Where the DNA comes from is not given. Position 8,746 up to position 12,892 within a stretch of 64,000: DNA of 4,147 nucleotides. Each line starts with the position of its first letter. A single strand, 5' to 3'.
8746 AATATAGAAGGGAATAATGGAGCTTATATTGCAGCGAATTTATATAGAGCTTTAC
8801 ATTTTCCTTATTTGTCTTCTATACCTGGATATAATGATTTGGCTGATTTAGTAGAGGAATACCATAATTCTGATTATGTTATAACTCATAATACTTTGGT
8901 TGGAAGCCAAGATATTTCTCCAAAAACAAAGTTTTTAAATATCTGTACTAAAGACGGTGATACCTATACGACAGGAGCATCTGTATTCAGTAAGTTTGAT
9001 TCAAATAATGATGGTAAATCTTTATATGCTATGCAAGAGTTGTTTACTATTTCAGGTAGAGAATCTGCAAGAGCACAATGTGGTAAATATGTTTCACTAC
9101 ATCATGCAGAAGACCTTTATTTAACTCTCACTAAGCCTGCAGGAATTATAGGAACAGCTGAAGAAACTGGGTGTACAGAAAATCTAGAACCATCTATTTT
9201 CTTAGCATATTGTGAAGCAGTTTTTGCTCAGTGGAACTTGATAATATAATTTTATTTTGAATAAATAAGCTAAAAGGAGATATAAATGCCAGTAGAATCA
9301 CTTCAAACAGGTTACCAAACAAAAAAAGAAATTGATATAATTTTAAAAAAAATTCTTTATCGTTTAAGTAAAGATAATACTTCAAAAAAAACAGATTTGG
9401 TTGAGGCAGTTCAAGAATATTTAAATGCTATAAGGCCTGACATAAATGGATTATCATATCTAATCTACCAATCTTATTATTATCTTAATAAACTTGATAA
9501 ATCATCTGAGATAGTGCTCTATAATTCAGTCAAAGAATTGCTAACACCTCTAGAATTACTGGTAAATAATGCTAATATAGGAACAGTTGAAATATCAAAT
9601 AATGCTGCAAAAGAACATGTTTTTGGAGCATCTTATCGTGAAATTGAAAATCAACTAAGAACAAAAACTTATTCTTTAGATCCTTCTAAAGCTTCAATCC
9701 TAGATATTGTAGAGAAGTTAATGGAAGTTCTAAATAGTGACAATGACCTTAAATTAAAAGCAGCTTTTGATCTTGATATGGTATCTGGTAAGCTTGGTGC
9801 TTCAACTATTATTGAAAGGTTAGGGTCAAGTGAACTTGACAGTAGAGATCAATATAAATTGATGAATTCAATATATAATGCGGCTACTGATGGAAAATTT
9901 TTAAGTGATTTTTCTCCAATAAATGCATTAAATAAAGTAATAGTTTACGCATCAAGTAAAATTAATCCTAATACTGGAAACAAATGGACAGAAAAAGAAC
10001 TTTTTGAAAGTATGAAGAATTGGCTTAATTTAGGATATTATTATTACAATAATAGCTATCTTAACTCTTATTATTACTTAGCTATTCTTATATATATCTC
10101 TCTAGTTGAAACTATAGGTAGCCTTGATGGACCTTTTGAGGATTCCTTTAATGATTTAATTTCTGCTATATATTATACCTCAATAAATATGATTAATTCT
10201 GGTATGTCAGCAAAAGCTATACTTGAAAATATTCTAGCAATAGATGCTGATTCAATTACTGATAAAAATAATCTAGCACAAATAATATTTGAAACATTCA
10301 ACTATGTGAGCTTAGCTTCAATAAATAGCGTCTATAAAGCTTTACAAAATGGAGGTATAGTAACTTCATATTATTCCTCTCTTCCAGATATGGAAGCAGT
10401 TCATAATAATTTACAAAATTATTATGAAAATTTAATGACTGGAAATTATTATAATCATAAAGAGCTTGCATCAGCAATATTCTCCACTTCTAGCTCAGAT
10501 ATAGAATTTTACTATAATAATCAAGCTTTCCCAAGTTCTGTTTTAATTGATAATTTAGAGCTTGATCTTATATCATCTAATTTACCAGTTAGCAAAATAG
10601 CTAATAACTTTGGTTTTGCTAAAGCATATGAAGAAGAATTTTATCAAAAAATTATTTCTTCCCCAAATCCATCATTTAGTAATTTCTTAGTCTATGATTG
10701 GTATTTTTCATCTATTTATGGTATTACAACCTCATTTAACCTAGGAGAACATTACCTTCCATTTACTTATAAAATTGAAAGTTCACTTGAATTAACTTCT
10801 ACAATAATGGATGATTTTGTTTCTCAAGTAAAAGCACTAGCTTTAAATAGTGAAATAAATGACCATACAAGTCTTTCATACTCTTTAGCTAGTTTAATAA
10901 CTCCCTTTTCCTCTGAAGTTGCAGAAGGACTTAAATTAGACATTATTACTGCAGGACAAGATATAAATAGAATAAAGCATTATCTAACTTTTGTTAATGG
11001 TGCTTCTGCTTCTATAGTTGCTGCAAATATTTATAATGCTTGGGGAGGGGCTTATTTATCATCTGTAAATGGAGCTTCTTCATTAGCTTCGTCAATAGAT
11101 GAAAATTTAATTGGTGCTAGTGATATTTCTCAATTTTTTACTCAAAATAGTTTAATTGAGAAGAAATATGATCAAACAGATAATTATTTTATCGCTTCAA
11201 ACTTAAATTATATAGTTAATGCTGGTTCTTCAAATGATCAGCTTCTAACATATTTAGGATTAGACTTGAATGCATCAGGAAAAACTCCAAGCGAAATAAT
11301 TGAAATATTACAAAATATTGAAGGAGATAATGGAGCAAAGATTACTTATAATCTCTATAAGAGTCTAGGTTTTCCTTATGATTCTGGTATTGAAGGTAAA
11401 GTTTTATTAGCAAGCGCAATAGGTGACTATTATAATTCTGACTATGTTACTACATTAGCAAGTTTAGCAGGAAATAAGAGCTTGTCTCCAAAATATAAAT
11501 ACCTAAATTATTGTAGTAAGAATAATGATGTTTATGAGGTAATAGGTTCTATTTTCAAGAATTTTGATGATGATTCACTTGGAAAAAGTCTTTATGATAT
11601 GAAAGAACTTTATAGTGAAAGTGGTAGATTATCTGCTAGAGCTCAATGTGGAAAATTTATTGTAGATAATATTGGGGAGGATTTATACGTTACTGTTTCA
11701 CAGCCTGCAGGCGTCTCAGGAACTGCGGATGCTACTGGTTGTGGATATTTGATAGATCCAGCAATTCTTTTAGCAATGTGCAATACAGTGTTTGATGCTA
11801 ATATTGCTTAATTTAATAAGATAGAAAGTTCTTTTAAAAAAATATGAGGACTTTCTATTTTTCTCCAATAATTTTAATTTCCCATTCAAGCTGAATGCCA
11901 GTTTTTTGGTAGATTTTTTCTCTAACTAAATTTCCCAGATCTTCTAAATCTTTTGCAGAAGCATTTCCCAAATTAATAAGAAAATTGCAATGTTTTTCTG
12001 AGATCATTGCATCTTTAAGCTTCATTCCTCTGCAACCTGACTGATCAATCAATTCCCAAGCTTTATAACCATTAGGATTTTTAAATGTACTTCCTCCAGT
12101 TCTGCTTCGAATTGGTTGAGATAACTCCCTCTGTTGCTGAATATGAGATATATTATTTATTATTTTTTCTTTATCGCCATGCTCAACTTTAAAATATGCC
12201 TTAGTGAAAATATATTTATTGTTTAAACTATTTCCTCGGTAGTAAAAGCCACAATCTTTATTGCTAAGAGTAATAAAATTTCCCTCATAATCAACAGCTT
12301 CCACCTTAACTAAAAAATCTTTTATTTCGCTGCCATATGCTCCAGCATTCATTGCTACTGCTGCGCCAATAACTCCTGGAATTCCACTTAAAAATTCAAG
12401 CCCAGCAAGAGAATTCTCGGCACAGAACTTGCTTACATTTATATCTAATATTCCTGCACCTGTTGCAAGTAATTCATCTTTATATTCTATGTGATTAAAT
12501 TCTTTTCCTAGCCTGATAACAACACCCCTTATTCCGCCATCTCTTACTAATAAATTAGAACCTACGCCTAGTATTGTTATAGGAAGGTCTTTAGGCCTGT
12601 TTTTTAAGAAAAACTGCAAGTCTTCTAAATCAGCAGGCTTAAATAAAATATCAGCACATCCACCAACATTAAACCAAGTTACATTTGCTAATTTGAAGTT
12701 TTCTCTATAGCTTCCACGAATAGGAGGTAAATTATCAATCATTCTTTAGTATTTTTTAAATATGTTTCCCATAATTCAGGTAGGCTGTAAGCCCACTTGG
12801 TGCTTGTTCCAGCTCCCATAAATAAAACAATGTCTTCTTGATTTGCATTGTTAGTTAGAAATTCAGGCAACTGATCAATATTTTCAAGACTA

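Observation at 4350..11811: Three tandem, co-oriented ~800-aa paralogs of a family I cannot assign to anything known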

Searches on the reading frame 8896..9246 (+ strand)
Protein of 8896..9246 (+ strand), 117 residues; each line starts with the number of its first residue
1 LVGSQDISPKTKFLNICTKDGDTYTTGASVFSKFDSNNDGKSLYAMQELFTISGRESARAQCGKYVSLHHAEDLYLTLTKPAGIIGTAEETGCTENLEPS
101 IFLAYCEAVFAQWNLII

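Call 37: search_solved_structures(query=A4, max_evalue=10)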
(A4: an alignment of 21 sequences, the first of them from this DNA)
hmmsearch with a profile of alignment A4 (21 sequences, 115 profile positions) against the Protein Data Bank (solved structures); distinct sequences matched with E-value up to 10: 11.
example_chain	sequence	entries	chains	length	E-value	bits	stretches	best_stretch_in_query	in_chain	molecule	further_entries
2auc_A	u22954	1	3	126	0.058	16.4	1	11-56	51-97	Myosin A Tail Interacting Protein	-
4ggn_A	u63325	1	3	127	0.058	16.4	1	11-56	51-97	Myosin A tail domain interacting protein MTIP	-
4mzj_A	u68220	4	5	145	0.22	14.5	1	10-55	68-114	Myosin A tail domain interacting protein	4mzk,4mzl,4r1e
2qac_A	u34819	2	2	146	0.23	14.5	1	10-55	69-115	Myosin A tail domain interacting protein MTIP | MYOSIN A TAIL DOMAIN INTERACTING PROTEIN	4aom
6zn3_B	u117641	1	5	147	0.23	14.5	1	10-55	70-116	Myosin A tail domain interacting protein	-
2hvv_A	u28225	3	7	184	0.35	13.9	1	37-78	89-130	deoxycytidylate deaminase | Putative deoxycytidylate deaminase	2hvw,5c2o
6ycx_D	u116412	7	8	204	0.4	13.7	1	10-55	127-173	Myosin A tail domain interacting protein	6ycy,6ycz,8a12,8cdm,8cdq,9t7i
3dwk_A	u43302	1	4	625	0.64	13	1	15-41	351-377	Penicillin-binding protein 2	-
2olu_A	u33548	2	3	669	0.7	12.9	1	15-41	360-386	Penicillin-binding protein 2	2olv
1cg2_A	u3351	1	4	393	2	11.4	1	41-87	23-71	CARBOXYPEPTIDASE G2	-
6xj5_A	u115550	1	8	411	2.2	11.3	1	41-87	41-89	Carboxypeptidase G2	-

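Call 49: predict_structure(alignment_id=A4)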
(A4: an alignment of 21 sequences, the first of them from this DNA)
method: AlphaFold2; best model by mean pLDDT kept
length: 117 residues; sequences in the alignment: 21
mean_pLDDT: 91.2   pTM: 0.82
mean pLDDT of the five models: 91.2, 90.9, 89.9, 89.8, 88.8
residues with pLDDT >= 90: 101; 70-90: 6; 50-70: 5; < 50: 5
segments of 3 or more residues with pLDDT < 50: 114-117
pLDDT, mean of each block of 10 residues (from residue 1): 73 97 97 94 95 94 96 97 97 97 94 53
secondary structure, 60 per line:
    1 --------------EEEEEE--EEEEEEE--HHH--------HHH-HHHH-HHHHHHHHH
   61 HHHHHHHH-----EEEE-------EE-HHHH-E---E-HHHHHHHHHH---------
elements in order: E15-20 E23-29 H47-50 H52-68 E74-77 H88-91 H99-108

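Call 52: fold_search(model_id=the predicted structure, library=pdb)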
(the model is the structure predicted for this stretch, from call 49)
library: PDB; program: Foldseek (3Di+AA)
matches with E <= 10: 44; with E <= 0.001: 0
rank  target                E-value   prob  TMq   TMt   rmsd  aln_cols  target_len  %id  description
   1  2opi_B                1.5e+00  0.03  0.16  0.11  11.7        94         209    7  Crystal Structure of L-fuculose-1-phosphate aldolase from Bacteroides thetaiotaomicron (released 2007-02-27)
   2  8w2f_M                1.5e+00  0.02  0.16  0.12  16.7       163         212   10  Plasmodium falciparum 20S proteasome bound to an inhibitor (released 2024-07-31)
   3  6e2g_C                3.3e+00  0.03  0.18  0.05  10.0        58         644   21  Cryo-EM structure of rat TRPV6 in complex with Calmodulin (released 2018-08-22)
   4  2opi_A                3.3e+00  0.02  0.17  0.11  11.4        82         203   10  Crystal Structure of L-fuculose-1-phosphate aldolase from Bacteroides thetaiotaomicron (released 2007-02-27)
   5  9rm1_I                3.3e+00  0.02  0.20  0.13  16.1       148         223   11  13S+Beta1+Beta5 proteasome precursor complex (released 2026-03-18)
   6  9e6a_D                3.3e+00  0.01  0.12  0.07  11.5        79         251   14  Pseudomonas putida KT2440 IclR-type transcription factor (PP_2609) (released 2025-11-12)
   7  7teo_B                4.3e+00  0.01  0.16  0.11  16.0       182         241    9  Cryo-EM structure of the 20S Alpha 3 Deletion proteasome core particle in complex with FUB1 (released 2022-08-10)
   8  9e6a_A                4.5e+00  0.02  0.13  0.06   1.8        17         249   24  Pseudomonas putida KT2440 IclR-type transcription factor (PP_2609) (released 2025-11-12)
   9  6flq_F                4.5e+00  0.01  0.20  0.06  20.9       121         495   12  CryoEM structure of E.coli RNA polymerase paused elongation complex bound to NusA (released 2018-03-21)
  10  8qys_K                4.5e+00  0.01  0.20  0.11  14.7       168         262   10  Human preholo proteasome 20S core particle (released 2024-02-21)
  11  8qyn_K                4.5e+00  0.01  0.19  0.13  16.4       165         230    8  Human 20S proteasome assembly intermediate structure 5 (released 2024-02-21)
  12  8dt6_B                4.8e+00  0.01  0.16  0.07  11.2       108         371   12  Crystal Structure of DNA Polymerase III beta subunit from Elizabethkingia anophelis (released 2022-08-10)
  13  9e6a_C                5.5e+00  0.04  0.12  0.06   1.3        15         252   27  Pseudomonas putida KT2440 IclR-type transcription factor (PP_2609) (released 2025-11-12)
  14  6wnx_A                5.5e+00  0.02  0.13  0.04   7.7        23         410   22  FBXW11-SKP1 in complex with a pSer33/pSer37 Beta-Catenin peptide (released 2020-05-06)
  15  5a0q_N                5.5e+00  0.01  0.17  0.13  13.2       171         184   10  Cryo-EM reveals the conformation of a substrate analogue in the human 20S proteasome core (released 2015-12-30)
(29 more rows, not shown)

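Call 55: fold_search(model_id=the predicted structure, library=viral)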
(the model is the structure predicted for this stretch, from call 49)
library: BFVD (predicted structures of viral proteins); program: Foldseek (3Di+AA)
matches with E <= 10: 140; with E <= 0.001: 0
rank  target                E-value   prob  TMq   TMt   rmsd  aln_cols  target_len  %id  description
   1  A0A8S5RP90            1.3e+00  0.06  0.18  0.06  12.9        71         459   10  Restriction enzyme [virus sp. ctoYX9]
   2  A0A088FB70            1.4e+00  0.04  0.23  0.24  17.4       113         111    8  (no name in the UniProt tables at hand)
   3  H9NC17                1.4e+00  0.03  0.14  0.19  10.8       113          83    9  (no name in the UniProt tables at hand)
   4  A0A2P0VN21            1.8e+00  0.05  0.23  0.19   8.8       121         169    8  SWIB/MDM2 domain-containing protein [Tetraselmis virus 1]
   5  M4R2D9                1.9e+00  0.02  0.16  0.07  18.1       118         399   10  (no name in the UniProt tables at hand)
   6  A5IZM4                2.0e+00  0.02  0.18  0.08  11.9       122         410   14  Uncharacterized protein [Spodoptera litura granulovirus]
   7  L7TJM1                2.3e+00  0.04  0.15  0.22   9.3        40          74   15  Uncharacterized protein [Mycobacterium phage Gyarad]
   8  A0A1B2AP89            2.4e+00  0.04  0.17  0.07  13.2        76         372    4  (no name in the UniProt tables at hand)
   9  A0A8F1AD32            2.4e+00  0.02  0.22  0.18   9.3       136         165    8  (no name in the UniProt tables at hand)
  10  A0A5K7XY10            2.6e+00  0.01  0.15  0.12  14.1        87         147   16  Uncharacterized protein [Abalone asfa-like virus]
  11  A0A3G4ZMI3            2.7e+00  0.03  0.24  0.07  12.4       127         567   11  Putative BRO-F [Terrestrivirus sp.]
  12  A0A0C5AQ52            2.7e+00  0.02  0.18  0.19  12.6       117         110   11  ORF020 [Spodoptera frugiperda granulovirus]
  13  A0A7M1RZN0            2.9e+00  0.04  0.12  0.09   7.6        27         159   15  Uncharacterized protein [uncultured phage cr271_1]
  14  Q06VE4                2.9e+00  0.03  0.22  0.10  12.4       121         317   11  (no name in the UniProt tables at hand)
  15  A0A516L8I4            2.9e+00  0.02  0.22  0.22   9.6       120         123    8  (no name in the UniProt tables at hand)
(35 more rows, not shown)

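Call 68: find_homologous_proteins(query=A4, max_evalue=0.01)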
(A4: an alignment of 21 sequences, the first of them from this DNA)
Query A4 (21 sequences) (117 aa, profile of the alignment): 1 proteins with E <= 0.01 among 3387 candidates.
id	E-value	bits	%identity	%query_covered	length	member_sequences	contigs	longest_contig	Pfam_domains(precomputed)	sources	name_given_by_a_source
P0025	3.1e-10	58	44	48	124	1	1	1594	-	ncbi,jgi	jgi:hypothetical protein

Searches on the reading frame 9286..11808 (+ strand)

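Call 6: search_protein_families(library=pfam, proteins=[window:9286-11808:+], max_evalue=1)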
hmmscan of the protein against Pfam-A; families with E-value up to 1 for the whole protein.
window:9286-11808:+ (841 aa): 0 families

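Call 7: search_protein_families(library=ncbifam, proteins=[window:9286-11808:+], max_evalue=1)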
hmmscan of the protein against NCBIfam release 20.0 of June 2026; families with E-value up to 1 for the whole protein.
window:9286-11808:+ (841 aa): 1 family
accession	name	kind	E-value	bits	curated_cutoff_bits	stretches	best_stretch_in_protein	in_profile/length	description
NF007692.0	PRK10370.1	equivalog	0.022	14.4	306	1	244-342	82-170/206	heme lyase NrfEFG subunit NrfG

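Call 34: search_protein_families(library=phrogs, proteins=[window:9286-11808:+], max_evalue=0.1)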
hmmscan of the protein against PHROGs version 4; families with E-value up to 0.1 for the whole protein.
window:9286-11808:+ (841 aa): 0 families

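Call 83: search_protein_families(library=padloc, proteins=[window:9286-11808:+], max_evalue=0.01)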
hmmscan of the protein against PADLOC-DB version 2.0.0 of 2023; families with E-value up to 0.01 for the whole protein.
window:9286-11808:+ (841 aa): 0 families

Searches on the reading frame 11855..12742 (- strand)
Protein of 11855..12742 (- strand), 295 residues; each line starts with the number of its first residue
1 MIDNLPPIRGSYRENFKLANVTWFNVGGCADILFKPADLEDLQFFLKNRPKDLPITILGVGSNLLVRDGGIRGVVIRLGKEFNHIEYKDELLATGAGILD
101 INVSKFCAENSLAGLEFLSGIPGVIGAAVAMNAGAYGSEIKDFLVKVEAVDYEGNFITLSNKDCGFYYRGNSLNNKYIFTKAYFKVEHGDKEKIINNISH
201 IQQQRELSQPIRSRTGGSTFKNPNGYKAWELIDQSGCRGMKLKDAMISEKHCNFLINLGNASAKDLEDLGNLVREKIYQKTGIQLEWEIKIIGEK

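Call 69: find_related_loci(query=window:11855-12742:-, collection=genome_contigs, flank=10000)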
Query window:11855-12742:- (295 aa) in genome_contigs; peptide patterns used: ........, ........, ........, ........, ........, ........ (x = any residue, [..] = any of these).
103 stretches matched a pattern; 57 encode a relative of the query (tblastn E <= 1e-3); 57 distinct loci.
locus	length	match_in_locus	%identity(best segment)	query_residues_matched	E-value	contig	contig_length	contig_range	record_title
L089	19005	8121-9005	68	1-295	2e-137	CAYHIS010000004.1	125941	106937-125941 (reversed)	MAG TPA_asm: uncultured Rickettsiales bacterium isolate ERP119705_co14_100 genome assembly, contig: NODE_56_length_12594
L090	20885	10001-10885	51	1-295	1e-101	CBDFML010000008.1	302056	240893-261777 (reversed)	MAG: Alphaproteobacteria bacterium isolate ee590b42-bf06-4283-966f-9fd346340294 genome assembly, contig: contig_8, whole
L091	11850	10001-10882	52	1-293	2e-101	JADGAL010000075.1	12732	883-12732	MAG: Alphaproteobacteria bacterium isolate nN3bin14 nN3_bin14_NODE_75_length_12732_cov_5.990004, whole genome shotgun se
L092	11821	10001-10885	52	1-295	1e-101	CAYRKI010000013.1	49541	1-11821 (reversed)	MAG TPA_asm: uncultured Thiotrichales bacterium isolate SRP290908_co2_310 genome assembly, contig: NODE_806_length_49541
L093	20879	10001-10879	51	1-293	4e-100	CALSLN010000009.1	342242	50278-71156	MAG: uncultured Rhodospirillaceae bacterium isolate A_MB309 genome assembly, contig: contig_13038_A_MB309, whole genome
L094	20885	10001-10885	52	1-295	3e-98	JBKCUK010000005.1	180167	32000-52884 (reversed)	MAG: Holosporales bacterium isolate samp_2047_metabat2_761 samp_2047_1315665, whole genome shotgun sequence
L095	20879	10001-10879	51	1-293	2e-96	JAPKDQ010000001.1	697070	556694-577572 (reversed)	MAG: Rhodospirillaceae bacterium isolate ANT-94 NODE_1_length_697070_cov_11.240292, whole genome shotgun sequence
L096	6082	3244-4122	51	1-293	2e-94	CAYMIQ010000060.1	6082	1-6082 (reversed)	MAG TPA_asm: uncultured Rickettsiales bacterium isolate SRP077602_co4_88 genome assembly, contig: NODE_26016_length_6082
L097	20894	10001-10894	47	1-293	3e-93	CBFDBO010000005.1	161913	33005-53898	MAG TPA_asm: uncultured Rhodospirillales bacterium isolate SRR26215676_binner12_Refined_78 genome assembly, contig: ERZ2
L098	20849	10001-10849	51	13-293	2e-91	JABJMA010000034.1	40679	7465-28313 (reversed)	MAG: Rickettsiales bacterium isolate SI075_bin127 k141_1126052, whole genome shotgun sequence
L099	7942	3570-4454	46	1-295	7e-90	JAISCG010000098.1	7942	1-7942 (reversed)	MAG: Holosporaceae bacterium isolate Gx481_bin64 k119_4688584, whole genome shotgun sequence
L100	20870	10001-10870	48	5-295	3e-88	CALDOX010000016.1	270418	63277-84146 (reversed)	MAG TPA_asm: uncultured Alphaproteobacteria bacterium isolate SRR6425755_bin.60_CONCOCT_v1.1_MAG genome assembly, contig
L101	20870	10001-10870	47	5-295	2e-88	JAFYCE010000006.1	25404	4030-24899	MAG: Alphaproteobacteria bacterium isolate RGIG6957 Sheep_Rumen.Co__c95523, whole genome shotgun sequence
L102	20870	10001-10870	47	5-295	5e-88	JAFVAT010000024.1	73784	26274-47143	MAG: Alphaproteobacteria bacterium isolate RGIG5000 Roe_deer_Rumen-5__c3587, whole genome shotgun sequence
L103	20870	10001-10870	47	5-295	3e-87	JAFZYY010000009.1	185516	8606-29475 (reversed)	MAG: Alphaproteobacteria bacterium isolate RGIG8225 Water_buffalos_Rumen-5__c484023, whole genome shotgun sequence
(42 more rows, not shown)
